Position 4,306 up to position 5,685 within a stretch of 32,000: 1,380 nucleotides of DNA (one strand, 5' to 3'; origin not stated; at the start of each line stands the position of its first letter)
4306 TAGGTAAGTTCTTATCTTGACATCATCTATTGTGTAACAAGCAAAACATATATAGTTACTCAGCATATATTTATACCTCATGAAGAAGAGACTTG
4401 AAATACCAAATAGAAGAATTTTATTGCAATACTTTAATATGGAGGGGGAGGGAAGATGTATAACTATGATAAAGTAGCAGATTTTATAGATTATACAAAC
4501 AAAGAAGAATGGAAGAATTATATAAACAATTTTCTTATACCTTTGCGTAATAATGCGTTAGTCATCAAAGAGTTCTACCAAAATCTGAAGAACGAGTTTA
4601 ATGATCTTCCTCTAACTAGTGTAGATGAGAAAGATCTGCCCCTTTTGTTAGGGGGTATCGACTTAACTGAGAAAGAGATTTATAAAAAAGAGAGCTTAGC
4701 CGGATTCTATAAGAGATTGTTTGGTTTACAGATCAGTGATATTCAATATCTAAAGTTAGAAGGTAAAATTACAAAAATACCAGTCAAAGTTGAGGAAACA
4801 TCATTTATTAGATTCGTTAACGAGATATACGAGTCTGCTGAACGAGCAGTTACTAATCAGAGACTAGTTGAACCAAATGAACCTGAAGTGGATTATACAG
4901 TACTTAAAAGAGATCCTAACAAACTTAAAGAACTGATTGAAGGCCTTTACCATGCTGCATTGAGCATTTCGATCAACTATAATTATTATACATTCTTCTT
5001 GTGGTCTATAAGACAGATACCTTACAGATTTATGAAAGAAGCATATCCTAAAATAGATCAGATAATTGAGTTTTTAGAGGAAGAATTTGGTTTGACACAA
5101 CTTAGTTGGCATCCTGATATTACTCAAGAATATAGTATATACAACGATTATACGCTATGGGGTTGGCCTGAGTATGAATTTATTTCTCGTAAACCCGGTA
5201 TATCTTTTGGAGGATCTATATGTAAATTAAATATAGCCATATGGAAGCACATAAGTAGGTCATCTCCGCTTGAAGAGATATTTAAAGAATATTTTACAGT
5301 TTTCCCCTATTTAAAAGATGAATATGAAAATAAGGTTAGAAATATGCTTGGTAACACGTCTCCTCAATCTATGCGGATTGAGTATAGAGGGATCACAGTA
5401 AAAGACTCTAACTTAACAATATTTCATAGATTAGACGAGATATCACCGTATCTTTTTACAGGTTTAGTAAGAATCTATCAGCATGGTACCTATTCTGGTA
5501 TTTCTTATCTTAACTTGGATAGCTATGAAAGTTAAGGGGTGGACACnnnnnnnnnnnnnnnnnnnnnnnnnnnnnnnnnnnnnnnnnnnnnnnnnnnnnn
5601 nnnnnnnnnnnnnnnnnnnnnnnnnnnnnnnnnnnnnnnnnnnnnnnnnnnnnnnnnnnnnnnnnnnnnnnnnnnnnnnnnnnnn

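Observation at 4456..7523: Compositionally foreign two-gene cassette with no recognisable family: best candidate for an undescribed accessory system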

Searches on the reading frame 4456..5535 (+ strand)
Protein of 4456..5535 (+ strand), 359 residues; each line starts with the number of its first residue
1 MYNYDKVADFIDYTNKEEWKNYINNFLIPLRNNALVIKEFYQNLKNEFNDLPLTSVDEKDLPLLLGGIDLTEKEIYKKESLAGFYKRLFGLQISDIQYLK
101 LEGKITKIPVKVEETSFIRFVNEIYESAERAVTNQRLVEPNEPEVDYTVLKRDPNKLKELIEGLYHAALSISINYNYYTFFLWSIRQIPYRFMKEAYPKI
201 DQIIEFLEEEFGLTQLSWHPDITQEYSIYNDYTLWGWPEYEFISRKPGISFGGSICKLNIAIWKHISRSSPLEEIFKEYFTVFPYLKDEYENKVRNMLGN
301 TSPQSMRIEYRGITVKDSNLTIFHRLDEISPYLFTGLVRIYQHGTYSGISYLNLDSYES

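Call 5: search_protein_families(library=pfam, proteins=[window:4456-5535:+], max_evalue=0.1)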
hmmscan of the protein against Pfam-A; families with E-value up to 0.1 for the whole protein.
window:4456-5535:+ (359 aa): 0 families

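Call 6: search_protein_families(library=padloc, proteins=[window:4456-5535:+], max_evalue=1)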
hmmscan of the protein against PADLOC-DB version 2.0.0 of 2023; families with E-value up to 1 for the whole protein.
window:4456-5535:+ (359 aa): 0 families

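Call 7: search_protein_families(library=ncbifam, proteins=[window:4456-5535:+], max_evalue=1)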
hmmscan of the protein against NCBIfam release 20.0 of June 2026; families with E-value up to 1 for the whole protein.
window:4456-5535:+ (359 aa): 0 families

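Call 9: find_homologous_proteins(query=window:4456-5535:+)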
Query window:4456-5535:+ (359 aa): 37 proteins with E <= 0.001 among 2453 candidates.
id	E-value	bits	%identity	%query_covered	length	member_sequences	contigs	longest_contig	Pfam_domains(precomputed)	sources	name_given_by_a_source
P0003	2.4e-239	812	100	100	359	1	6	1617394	-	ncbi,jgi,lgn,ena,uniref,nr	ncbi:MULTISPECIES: hypothetical protein [Candidatus Nitrosocaldus]|jgi:hypothetical protein|uniref:U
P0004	6.1e-116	406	54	94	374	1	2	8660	-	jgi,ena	-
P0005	3.5e-112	393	54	95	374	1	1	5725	-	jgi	-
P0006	2.4e-110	387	52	99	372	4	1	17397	-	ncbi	-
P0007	2.1e-109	384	51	99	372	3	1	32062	-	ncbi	ncbi:MAG: hypothetical protein QXN53_06110 [Thermoproteota archaeon]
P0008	2.8e-109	384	53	99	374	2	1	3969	-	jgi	jgi:hypothetical protein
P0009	6.5e-109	383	54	95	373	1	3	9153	-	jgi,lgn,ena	-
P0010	2.4e-108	381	52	99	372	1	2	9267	-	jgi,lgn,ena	-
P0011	1.1e-107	379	52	99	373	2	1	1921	-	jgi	jgi:hypothetical protein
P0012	6.4e-107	376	52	95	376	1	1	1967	-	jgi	-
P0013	2.0e-106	374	54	96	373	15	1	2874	-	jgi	jgi:hypothetical protein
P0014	4.1e-106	373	51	94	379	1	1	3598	-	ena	-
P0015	6.4e-106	373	53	95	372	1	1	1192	-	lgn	-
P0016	1.3e-104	369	51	99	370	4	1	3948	-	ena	-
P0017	2.4e-104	368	49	99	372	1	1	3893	-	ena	-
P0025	5.4e-98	347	48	99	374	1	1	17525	-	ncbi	-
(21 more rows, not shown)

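Call 10: find_encoding_contigs(protein=P0007, flank=10000, max_places=3)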
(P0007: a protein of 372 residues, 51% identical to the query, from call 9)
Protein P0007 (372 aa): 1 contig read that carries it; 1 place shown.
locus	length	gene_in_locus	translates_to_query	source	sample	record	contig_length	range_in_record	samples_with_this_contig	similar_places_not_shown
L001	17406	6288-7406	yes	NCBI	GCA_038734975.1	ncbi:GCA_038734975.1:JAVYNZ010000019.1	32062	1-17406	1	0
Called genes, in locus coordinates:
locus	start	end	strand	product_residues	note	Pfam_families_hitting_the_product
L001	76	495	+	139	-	PF10130:PIN_2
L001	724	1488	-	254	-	-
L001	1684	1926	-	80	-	-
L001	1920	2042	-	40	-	-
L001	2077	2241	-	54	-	-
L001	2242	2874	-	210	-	-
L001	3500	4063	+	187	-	PF13676:TIR_2, PF12773:DZR (faint), PF13240:Zn_Ribbon_1 (weak)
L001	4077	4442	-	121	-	-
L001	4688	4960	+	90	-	PF19631:Trypco2 (weak)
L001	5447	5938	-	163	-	-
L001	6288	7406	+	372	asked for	-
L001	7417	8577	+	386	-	-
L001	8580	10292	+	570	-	-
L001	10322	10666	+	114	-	-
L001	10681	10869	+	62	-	-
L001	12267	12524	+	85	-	PF04014:MazE_antitoxin (weak)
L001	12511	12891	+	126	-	PF01850:PIN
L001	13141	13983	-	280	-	PF00892:EamA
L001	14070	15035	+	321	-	PF05448:AXE1, PF01738:DLH, PF02230:Abhydrolase_2 (faint), PF00561:Abhydrolase_1 (weak), PF00326:Peptidase_S9, PF08840:BAAT_C (weak), PF12146:Hydrolase_4 (weak)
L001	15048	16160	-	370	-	PF01208:URO-D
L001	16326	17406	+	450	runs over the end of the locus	PF01841:Transglut_core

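Call 11: find_encoding_contigs(protein=P0025, flank=10000, max_places=3)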
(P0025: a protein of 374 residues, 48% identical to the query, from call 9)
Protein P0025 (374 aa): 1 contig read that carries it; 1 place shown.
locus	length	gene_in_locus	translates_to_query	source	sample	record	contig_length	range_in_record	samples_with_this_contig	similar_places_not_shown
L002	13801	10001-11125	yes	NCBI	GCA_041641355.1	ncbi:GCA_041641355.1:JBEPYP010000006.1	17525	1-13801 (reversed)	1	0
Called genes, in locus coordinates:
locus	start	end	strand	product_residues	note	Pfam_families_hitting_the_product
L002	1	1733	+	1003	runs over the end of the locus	PF04465:DUF499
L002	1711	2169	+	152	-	PF24728:DUF7680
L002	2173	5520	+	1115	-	PF04851:ResIII, PF00176:SNF2-rel_dom, PF00270:DEAD, PF00271:Helicase_C, PF13020:NOV_C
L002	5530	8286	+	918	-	PF06634:DUF1156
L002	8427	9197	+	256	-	-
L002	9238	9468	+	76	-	-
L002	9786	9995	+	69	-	PF13412:HTH_24 (weak), PF08279:HTH_11 (weak), PF01022:HTH_5 (weak)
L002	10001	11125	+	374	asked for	-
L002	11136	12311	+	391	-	-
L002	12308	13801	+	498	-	?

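Call 12: find_encoding_contigs(protein=P0006, flank=10000, max_places=3)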
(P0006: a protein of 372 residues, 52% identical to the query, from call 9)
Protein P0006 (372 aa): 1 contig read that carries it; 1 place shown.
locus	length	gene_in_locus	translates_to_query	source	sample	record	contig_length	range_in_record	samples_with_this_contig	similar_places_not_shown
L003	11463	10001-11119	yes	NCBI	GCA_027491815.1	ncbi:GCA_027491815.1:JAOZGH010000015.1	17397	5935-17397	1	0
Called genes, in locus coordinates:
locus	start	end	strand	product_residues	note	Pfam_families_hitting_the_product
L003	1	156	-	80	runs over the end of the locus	PF12773:DZR (faint), PF07754:Ribosomal_aS21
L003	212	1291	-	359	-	PF24034:DUF7343, PF12802:MarR_2 (faint)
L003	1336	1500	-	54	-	PF01020:Ribosomal_L40e, PF24463:DUF7577 (weak)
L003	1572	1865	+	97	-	-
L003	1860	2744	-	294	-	PF02629:CoA_binding, PF13380:CoA_binding_2, PF13607:Succ_CoA_lig, PF00549:Ligase_CoA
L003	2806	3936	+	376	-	PF08442:ATP-grasp_2, PF13549:ATP-grasp_5, PF24948:Citrate_synth_N, PF00549:Ligase_CoA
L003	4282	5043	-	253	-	PF01884:PcrB, PF00977:His_biosynth (weak), PF01180:DHO_dh (faint)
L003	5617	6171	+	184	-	PF01949:Endo_dU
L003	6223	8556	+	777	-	PF00133:tRNA-synt_1, PF09334:tRNA-synt_1g, PF08264:Anticodon_1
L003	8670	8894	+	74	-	PF13412:HTH_24 (weak), PF01022:HTH_5 (weak), PF01047:MarR, PF12802:MarR_2 (weak)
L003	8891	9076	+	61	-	-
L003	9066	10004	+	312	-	-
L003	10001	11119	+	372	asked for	-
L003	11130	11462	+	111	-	?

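Call 19: find_encoding_contigs(protein=P0003, flank=10000, max_places=6)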
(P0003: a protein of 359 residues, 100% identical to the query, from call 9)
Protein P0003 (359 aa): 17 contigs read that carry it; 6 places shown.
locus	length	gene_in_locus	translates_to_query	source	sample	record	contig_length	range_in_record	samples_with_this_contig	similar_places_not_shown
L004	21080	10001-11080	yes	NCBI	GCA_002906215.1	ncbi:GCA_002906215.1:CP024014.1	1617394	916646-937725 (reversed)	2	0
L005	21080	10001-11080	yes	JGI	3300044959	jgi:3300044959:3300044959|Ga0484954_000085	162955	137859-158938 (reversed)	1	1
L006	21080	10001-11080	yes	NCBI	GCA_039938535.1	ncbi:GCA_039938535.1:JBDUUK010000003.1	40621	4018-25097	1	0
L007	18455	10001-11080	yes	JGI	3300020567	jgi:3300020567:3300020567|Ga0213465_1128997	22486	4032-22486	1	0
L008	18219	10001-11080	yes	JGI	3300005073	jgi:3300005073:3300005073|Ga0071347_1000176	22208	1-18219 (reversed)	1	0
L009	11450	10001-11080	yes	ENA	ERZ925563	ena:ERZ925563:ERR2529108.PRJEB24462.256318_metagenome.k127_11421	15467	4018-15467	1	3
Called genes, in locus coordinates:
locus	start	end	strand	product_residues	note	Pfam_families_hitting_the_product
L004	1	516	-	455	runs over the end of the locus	PF18458:XPB_DRD, PF04851:ResIII, PF00270:DEAD, PF16203:ERCC3_RAD25_C, PF00271:Helicase_C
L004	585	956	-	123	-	-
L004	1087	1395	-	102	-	PF03685:UPF0147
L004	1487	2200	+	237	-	PF00702:Hydrolase, PF06888:Put_Phosphatase, PF12710:HAD, PF13419:HAD_2 (faint), PF08282:Hydrolase_3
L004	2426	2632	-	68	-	-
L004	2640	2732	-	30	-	-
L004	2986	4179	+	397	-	PF01941:AdoMet_Synthase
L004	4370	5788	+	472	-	PF19290:PmbA_TldD_2nd, PF19289:PmbA_TldD_3rd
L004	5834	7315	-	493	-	-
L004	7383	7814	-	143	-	-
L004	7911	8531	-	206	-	PF02778:tRNA_int_endo_N, PF01974:tRNA_int_endo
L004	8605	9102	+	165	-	PF00252:Ribosomal_L16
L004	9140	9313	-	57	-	-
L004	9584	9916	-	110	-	-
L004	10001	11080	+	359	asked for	-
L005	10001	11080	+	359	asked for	-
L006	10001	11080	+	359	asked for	-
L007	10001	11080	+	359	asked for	-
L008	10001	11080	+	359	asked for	-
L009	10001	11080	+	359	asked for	-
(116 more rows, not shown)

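Call 30: predict_structure(alignment_id=A1)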
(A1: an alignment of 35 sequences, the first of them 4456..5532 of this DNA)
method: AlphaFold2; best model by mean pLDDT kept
length: 359 residues; sequences in the alignment: 35
mean_pLDDT: 89.2   pTM: 0.88
mean pLDDT of the five models: 89.2, 88.3, 87.3, 85.9, 84.0
residues with pLDDT >= 90: 222; 70-90: 116; 50-70: 20; < 50: 1
segments of 3 or more residues with pLDDT < 50: none
pLDDT, mean of each block of 10 residues (from residue 1): 84 93 96 98 97 93 87 79 95 81 74 97 98 95 95 94 95 89 93 95 96 87 79 93 81 96 92 88 89 85 77 86 90 90 81 75
secondary structure, 60 per line:
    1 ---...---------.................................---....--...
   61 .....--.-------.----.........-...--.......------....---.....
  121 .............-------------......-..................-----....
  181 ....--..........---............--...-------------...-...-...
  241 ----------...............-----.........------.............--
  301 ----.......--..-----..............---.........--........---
elements in order: H16-48 H58-65 H81-89 E91-93 H96-102 E109-112 H116-133 H147-152 H154-171 H177-184 E187-189 H190-196 H200-211 E214-216 E234-236 H251-265 H271-279 H286-298 E305-311 H322-334 E338-346 E349-356

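Call 38: fold_search(model_id=the predicted structure, library=pdb)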
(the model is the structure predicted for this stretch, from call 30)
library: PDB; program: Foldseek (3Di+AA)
matches with E <= 10: 108; with E <= 0.001: 0
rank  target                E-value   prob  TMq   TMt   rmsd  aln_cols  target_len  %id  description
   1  3sj5_B                2.9e-01  0.09  0.08  0.13  14.8       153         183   16  I5F Mutant Structure of T. Tengcongensis H-NOX (released 2011-07-20)
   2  3sj5_A                4.9e-01  0.08  0.08  0.13  15.2       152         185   16  I5F Mutant Structure of T. Tengcongensis H-NOX (released 2011-07-20)
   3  1xbn                  5.7e-01  0.10  0.09  0.15  16.4       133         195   15  Crystal structure of a bacterial nitric oxide sensor: an ortholog of mammalian soluble guanylate cyclase heme domain (released 2004-09-07)
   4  4fdk_A                6.3e-01  0.10  0.09  0.16  17.1       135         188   15  F78L Tt H-NOX (released 2013-08-28)
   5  3lai_C                7.0e-01  0.08  0.08  0.14  14.2       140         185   15  Structural insights into the molecular mechanism of H-NOX activation (released 2010-03-16)
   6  3eee_A                8.2e-01  0.06  0.08  0.13  14.4       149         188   17  Probing the function of heme distortion in the H-NOX family (released 2008-11-25)
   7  3tf0_A                1.0e+00  0.06  0.08  0.14  13.8       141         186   13  Crystal structure of an H-NOX protein from T. tengcongensis (released 2011-11-09)
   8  1u55_B                1.0e+00  0.05  0.08  0.13  16.4       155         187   12  Crystal structure of an oxygen binding H-NOX domain related to soluble guanylate cyclases (oxygen complex) (released 2004-08-31)
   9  3nvu_A                1.6e+00  0.05  0.09  0.15  15.7       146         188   15  Modulating Heme Redox Potential Through Protein-Induced Porphyrin Distortion (released 2010-09-08)
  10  1tig                  1.7e+00  0.30  0.12  0.37   9.1        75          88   11  TRANSLATION INITIATION FACTOR 3 C-TERMINAL DOMAIN (released 1995-12-07)
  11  3nvr_B                1.9e+00  0.05  0.09  0.16  15.5       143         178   15  Modulating Heme Redox Potential Through Protein-Induced Porphyrin Distortion (released 2010-09-08)
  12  3iqb                  2.2e+00  0.04  0.08  0.14  13.1       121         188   14  Tt I75F/L144F H-NOX (released 2010-01-19)
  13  8a57_D                2.5e+00  0.02  0.12  0.11  21.5       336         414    8  Cryo-EM structure of HflXr bound to the Listeria monocytogenes 50S ribosomal subunit. (released 2022-11-02)
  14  8s7z_D                2.6e+00  0.04  0.11  0.10  12.6       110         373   11  Urethanase umg-sp1 without inhibitor or substrate displays flexible active site loops (released 2024-07-24)
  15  4rm1_D                2.8e+00  0.02  0.08  0.07  17.2       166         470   13  The crystal structure of Y333Q mutant pyridoxal-dependent decarboxylase from Sphaerobacter thermophilus DSM 20745 (released 2014-11-12)
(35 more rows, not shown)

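Call 40: search_solved_structures(query=A1, max_evalue=10)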
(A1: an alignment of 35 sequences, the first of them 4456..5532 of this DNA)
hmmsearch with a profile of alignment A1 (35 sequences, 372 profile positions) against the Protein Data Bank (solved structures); distinct sequences matched with E-value up to 10: 0.

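Call 46: search_protein_families(library=pfam, alignment_id=A1, max_evalue=1)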
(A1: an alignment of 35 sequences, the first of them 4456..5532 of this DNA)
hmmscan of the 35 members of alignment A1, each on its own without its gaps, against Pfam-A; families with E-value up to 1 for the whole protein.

A. member 1, window:4456-5532:+ (359 aa): 0 families

B. families by the number of members that match (of 35 scanned): 16 families
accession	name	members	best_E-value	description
PF16057.10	DUF4800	6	0.0086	Domain of unknown function (DUF4800)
PF05939.18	Phage_min_tail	3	0.03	Phage minor tail protein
PF07307.16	HEPPP_synt_1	2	0.0049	Heptaprenyl diphosphate synthase (HEPPP synthase) subunit 1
PF18151.6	DUF5601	1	0.021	Domain of unknown function (DUF5601)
PF16291.11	DUF4937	1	0.042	Domain of unknown function (DUF4937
PF00929.31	RNase_T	1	0.043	Exonuclease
PF22742.2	PspAB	1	0.043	PspA associated protein B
PF19295.5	SufBD_N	1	0.051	SufBD protein N-terminal region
PF22677.2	Ble-like_N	1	0.065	Bleomycin resistance protein-like N-terminal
PF03678.21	Adeno_hexon_C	1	0.069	Hexon, adenovirus major coat protein, C-terminal domain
PF17029.10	DUF5100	1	0.096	Domain of unknown function (DUF5100)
PF18166.6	pP_pnuc_2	1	0.1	Predicted pPIWI-associating nuclease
PF00533.33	BRCT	1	0.16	BRCA1 C Terminus (BRCT) domain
PF03460.22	NIR_SIR_ferr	1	0.32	Nitrite/Sulfite reductase ferredoxin-like half domain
PF00903.31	Glyoxalase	1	0.56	Glyoxalase/Bleomycin resistance protein/Dioxygenase superfamily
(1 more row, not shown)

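Call 51: find_related_loci(query=A1, collection=genome_contigs, flank=10000)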
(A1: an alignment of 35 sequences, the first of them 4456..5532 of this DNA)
Query A1 (359 aa) in genome_contigs; peptide patterns used: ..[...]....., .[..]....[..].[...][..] (x = any residue, [..] = any of these).
28 stretches matched a pattern; 5 encode a relative of the query (tblastn E <= 1e-3); 5 distinct loci.
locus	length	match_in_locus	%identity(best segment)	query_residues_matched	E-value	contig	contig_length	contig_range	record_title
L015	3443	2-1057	51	19-355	5e-109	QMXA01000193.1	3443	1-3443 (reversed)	MAG: Thermoprotei archaeon isolate B12_G17 B12_Guay17_scaffold_18057, whole genome shotgun sequence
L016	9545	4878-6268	49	1-349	5e-105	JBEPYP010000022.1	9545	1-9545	MAG: Thermoproteota archaeon isolate 03V1_S199.concoct.120_sub NODE_4408_length_9545_cov_4.008919, whole genome shotgun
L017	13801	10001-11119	48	1-356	4e-105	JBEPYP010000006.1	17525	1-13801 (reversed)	MAG: Thermoproteota archaeon isolate 03V1_S199.concoct.120_sub NODE_1971_length_17525_cov_2.397172, whole genome shotgun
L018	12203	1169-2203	47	1-340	5e-100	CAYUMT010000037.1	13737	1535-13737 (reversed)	MAG TPA_asm: Candidatus Hadarchaeota archaeon isolate SRP323688_co1_140 genome assembly, contig: NODE_6961_length_13737_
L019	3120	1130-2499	45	1-344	3e-89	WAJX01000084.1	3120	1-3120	MAG: Ferroglobus sp. isolate S009_18_esom k151_157786, whole genome shotgun sequence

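Call 52: find_related_loci(query=A1, collection=viral_contigs, flank=10000)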
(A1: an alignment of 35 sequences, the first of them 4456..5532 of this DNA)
Query A1 (359 aa) in viral_contigs; peptide patterns used: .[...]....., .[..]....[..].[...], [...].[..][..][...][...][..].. (x = any residue, [..] = any of these).
125 stretches matched a pattern, but none encodes a relative of the query by tblastn (E <= 1e-3).

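Call 83: fold_search(model_id=the predicted structure, library=viral)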
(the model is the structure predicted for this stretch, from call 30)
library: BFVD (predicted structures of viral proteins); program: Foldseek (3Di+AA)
matches with E <= 10: 242; with E <= 0.001: 0
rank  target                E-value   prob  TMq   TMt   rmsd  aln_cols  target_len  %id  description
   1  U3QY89                3.3e-01  0.05  0.14  0.06  22.7       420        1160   10  RNA-directed RNA polymerase [Rotavirus G pigeon/HK18]
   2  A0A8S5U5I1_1          6.2e-01  0.06  0.12  0.05  23.7       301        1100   13  RNA polymerase (Fragment) [Podoviridae sp. cthJQ11]
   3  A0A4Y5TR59            6.2e-01  0.03  0.10  0.12  22.8       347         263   11  Uncharacterized protein [Klebsiella phage Marfa]
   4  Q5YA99                7.2e-01  0.33  0.11  0.31  10.0        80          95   11  11 [Bacillus phage BCASJ1c]
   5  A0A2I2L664            8.8e-01  0.33  0.11  0.33   9.8        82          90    8  Uncharacterized protein [Orpheovirus IHUMI-LCC2]
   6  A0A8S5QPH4            9.3e-01  0.25  0.11  0.35   8.7        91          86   13  Uncharacterized protein [Microviridae sp. ct46D1]
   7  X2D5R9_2              9.7e-01  0.06  0.07  0.03  17.6       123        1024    9  Polyprotein [Kibale red colobus virus 1]
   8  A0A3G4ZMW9            1.3e+00  0.16  0.11  0.32  14.1        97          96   16  Uncharacterized protein [Terrestrivirus sp.]
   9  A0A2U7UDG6            1.4e+00  0.28  0.12  0.28  11.4        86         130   12  Uncharacterized protein [Pandoravirus neocaledonia]
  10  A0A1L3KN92            1.5e+00  0.25  0.11  0.14   7.7        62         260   19  Uncharacterized protein [Xingshan nematode virus 4]
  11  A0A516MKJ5            1.5e+00  0.20  0.10  0.36   9.1        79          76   13  (no name in the UniProt tables at hand)
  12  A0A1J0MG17            1.5e+00  0.15  0.09  0.31   9.9        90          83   10  Uncharacterized protein [Serratia phage vB_Sru_IME250]
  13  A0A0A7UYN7            1.5e+00  0.02  0.10  0.07  26.6       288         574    8  F protein [Adoxophyes orana granulovirus]
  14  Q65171                1.6e+00  0.15  0.09  0.22  11.0        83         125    8  Uncharacterized protein B125R [African swine fever virus (strain Badajoz 1971 Vero-adapted)]
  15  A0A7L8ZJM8            1.6e+00  0.03  0.09  0.07  22.8       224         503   12  DNA topoisomerase (ATP-hydrolyzing) [Campylobacter phage F379]
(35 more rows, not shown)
